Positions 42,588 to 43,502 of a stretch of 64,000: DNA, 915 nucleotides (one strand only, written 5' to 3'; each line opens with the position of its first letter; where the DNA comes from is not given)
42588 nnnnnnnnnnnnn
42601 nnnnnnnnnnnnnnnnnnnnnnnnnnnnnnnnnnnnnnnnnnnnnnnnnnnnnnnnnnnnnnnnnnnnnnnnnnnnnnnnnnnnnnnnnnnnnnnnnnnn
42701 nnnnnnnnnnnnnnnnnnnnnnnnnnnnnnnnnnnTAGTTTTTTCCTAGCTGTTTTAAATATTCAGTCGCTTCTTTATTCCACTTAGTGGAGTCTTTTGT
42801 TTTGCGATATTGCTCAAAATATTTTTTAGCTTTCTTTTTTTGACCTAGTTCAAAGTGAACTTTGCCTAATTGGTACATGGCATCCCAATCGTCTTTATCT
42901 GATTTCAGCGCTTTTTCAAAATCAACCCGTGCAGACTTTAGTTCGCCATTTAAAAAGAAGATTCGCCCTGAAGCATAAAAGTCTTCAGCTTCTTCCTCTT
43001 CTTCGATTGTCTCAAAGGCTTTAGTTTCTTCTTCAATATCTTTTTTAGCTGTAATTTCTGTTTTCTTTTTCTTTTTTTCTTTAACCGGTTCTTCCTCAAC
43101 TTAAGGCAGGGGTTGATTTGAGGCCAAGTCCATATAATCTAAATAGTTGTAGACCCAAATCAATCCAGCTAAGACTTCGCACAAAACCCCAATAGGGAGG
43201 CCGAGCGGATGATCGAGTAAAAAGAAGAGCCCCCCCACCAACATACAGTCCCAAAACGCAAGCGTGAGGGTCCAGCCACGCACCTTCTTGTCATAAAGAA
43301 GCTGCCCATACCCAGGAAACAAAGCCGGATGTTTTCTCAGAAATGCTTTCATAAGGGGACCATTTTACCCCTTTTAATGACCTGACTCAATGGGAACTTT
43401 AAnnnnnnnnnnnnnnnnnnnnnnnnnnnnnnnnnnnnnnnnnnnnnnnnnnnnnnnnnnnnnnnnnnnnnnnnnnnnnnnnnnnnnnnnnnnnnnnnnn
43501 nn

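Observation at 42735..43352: Membrane-anchored TPR protein interrupted by an in-frame TAA; downstream half has no start codon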

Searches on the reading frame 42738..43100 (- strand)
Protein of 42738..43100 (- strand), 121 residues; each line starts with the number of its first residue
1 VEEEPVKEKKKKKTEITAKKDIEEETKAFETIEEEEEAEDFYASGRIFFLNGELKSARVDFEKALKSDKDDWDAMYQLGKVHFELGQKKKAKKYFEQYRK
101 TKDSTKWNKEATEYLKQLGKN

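Call 5: search_protein_families(library=pfam, proteins=[window:42738-43100:-], max_evalue=1)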
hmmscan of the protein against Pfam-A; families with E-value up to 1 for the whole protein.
seq(121 aa): 21 families
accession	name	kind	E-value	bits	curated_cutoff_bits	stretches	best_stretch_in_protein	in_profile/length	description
PF07719.23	TPR_2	-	2.2e-10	40.3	27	2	73-97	2-26/34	Tetratricopeptide repeat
PF13181.12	TPR_8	-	1.3e-08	34.7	25.7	2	73-97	2-26/34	Tetratricopeptide repeat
PF14559.12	TPR_19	-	3.9e-08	33.9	25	1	50-102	3-55/68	Tetratricopeptide repeat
PF13174.12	TPR_6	-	7e-08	33.1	26.3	1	73-100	1-28/33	Tetratricopeptide repeat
PF00515.34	TPR_1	-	1.6e-07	31.3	27.8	2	73-97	2-26/34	Tetratricopeptide repeat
PF13414.12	TPR_11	-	1.8e-07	31.2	26.8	1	45-86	1-42/42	TPR repeat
PF13428.12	TPR_14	-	4.3e-06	27.3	23.5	2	42-80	5-43/44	Tetratricopeptide repeat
PF13432.12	TPR_16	-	2.2e-05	25.3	32.7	1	42-99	1-58/65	Tetratricopeptide repeat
PF13431.12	TPR_17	-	3.3e-05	24.3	24.4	1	61-92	2-33/34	Tetratricopeptide repeat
PF13424.12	TPR_12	-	5.2e-05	23.8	30.1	1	46-99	11-72/77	Tetratricopeptide repeat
PF12895.13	ANAPC3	-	8e-05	23.3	27.2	1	56-102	7-52/82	Anaphase-promoting complex, cyclosome, subunit 3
PF25062.1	ARM_TT21_N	-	0.00062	20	40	1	11-102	74-166/222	Tetratricopeptide repeat protein 21 N-terminal ARM repeat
PF25064.1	ARM_TT21_5th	-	0.00077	20.2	27.8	1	47-114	10-76/117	TT21 fifth ARM repeats domain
PF13374.12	TPR_10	-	0.0023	18.3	27.5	0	74-97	4-27/42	Tetratricopeptide repeat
PF13371.12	TPR_9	-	0.0043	17.5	35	1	70-99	27-56/73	Tetratricopeptide repeat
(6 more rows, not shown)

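Call 33: search_protein_families(library=ncbifam, proteins=[window:42738-43100:-], max_evalue=0.1)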
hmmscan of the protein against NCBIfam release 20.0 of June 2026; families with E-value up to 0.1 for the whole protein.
window:42738-43100:- (121 aa): 17 families
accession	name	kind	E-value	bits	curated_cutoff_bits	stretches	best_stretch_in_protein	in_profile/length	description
TIGR02521.1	type_IV_pilW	equivalog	8.7e-08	32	154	1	26-104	123-201/234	type IV pilus biogenesis/stability protein PilW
TIGR02917.1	PEP_TPR_lipo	equivalog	3.1e-07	28.7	312.2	1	34-97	461-524/899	XrtA/PEP-CTERM system TPR-repeat protein PrsT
TIGR02795.1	tol_pal_ybgF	equivalog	8.1e-05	23.2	90.1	1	38-101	39-105/119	tol-pal system protein YbgF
NF047507.1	TPR_BatC_Lepto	exception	8.7e-05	22.1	175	1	42-118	62-142/214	TPR repeat-containing protein BatC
TIGR00540.1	TPR_hemY_coli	hypoth_equivalog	0.00013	20.9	142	1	34-97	322-384/385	heme biosynthesis-associated TPR protein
NF040959.1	MamA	equivalog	0.00015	21.2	200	1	33-102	32-101/204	magnetosome protein MamA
TIGR02552.1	LcrH_SycD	equivalog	0.00022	21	104.8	1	51-106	65-120/136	SycD/LcrH family type III secretion system chaperone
NF040561.1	PrimPol_Msp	equivalog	0.00034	19.3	200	1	31-102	18-99/515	CRISPR-associated primase-polymerase type A1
NF033920.0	C39_PA2778_fam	equivalog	0.0041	16.6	150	1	51-111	169-231/255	PA2778 family cysteine peptidase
NF053607.1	CHU_0125_OmpA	equivalog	0.0047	15.5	620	1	22-118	39-133/639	CHU_0125 family OmpA-like outer membrane integrity protein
NF008391.2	PRK11189.1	equivalog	0.0051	16.3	250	1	29-81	56-108/297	lipoprotein NlpI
NF008520.0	PRK11447.1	equivalog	0.0074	14.1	858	1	51-108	282-339/1157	cellulose synthase complex outer membrane protein BcsC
TIGR03302.1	OM_YfiO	subfamily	0.0079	15.7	81.4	0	69-111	30-72/239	outer membrane protein assembly factor BamD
NF008757.0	PRK11788.1-5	equivalog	0.02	14.1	363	1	51-116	193-256/388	lipopolysaccharide assembly protein LapB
TIGR00990.1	3a0801s09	subfamily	0.037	12.6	757.25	1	32-100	392-461/615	mitochondrial import receptor subunit TOM70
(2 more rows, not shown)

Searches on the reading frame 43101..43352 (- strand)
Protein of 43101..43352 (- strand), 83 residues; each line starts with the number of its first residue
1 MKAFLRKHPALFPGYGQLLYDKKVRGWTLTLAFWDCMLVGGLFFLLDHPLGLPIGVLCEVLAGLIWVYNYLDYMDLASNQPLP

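Call 5: search_protein_families(library=pfam, proteins=[window:43104-43352:-], max_evalue=1)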
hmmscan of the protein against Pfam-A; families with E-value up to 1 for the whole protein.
seq(83 aa): 0 families

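Call 10: find_encoding_contigs(protein=window:43101-43352:-, flank=4000, max_places=10)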
Protein window:43101-43352:- (83 aa): no gene with exactly this product is on record in the collection.

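Call 33: search_protein_families(library=ncbifam, proteins=[window:43104-43352:-], max_evalue=0.1)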
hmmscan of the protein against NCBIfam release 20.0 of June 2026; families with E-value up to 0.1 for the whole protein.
window:43104-43352:- (83 aa): 0 families
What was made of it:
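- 43101..43352 (-): 5' part of the interrupted gene: 83 codons plus the premature TAA. It encodes a basic N-terminus with a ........(G/D)KKxRGW motif and two hydrophobic helices (a TM hairpin). There is no Pfam or NCBIfam hit (calls 5, 33).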

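Call 34: search_protein_representatives(alignment_id=A4)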
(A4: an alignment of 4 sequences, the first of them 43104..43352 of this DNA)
Query: 4 sequences, 84 profile positions. Proteins with E-value up to 0.001 (for the whole library): 2; up to 1e-10: 1; up to 1e-30: 1. The best 2 are listed.
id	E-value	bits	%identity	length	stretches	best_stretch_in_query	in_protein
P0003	7.8e-44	164.1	-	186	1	1-83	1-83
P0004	8.5e-04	35.8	-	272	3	8-48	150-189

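Call 40: search_protein_families(library=pfam, proteins=[P0004], max_evalue=10)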
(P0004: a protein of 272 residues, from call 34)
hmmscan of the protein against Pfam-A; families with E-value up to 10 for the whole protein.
P0004 (272 aa): 8 families
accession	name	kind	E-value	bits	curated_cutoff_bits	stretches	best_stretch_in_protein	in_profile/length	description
PF07719.23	TPR_2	-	0.00015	22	27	1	72-102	3-33/34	Tetratricopeptide repeat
PF18935.5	DUF5683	-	0.00021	21.7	26.7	1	146-218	7-90/151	Family of unknown function (DUF5683)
PF00515.34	TPR_1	-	0.00036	20.7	27.8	1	76-102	7-33/34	Tetratricopeptide repeat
PF13181.12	TPR_8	-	0.0041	17.6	25.7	1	77-102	8-33/34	Tetratricopeptide repeat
PF13424.12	TPR_12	-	0.035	14.7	30.1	1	46-99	18-74/77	Tetratricopeptide repeat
PF22206.1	Cas_Csm6_6H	-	0.072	13.4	23.4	1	36-70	17-43/53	CRISPR-associated protein Csm6 6H domain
PF13786.12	DUF4179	-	0.18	12.7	30.1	1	11-54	13-59/94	Domain of unknown function (DUF4179)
PF14276.11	DUF4363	-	0.23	11.9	27.5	1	196-244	54-102/107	Domain of unknown function (DUF4363)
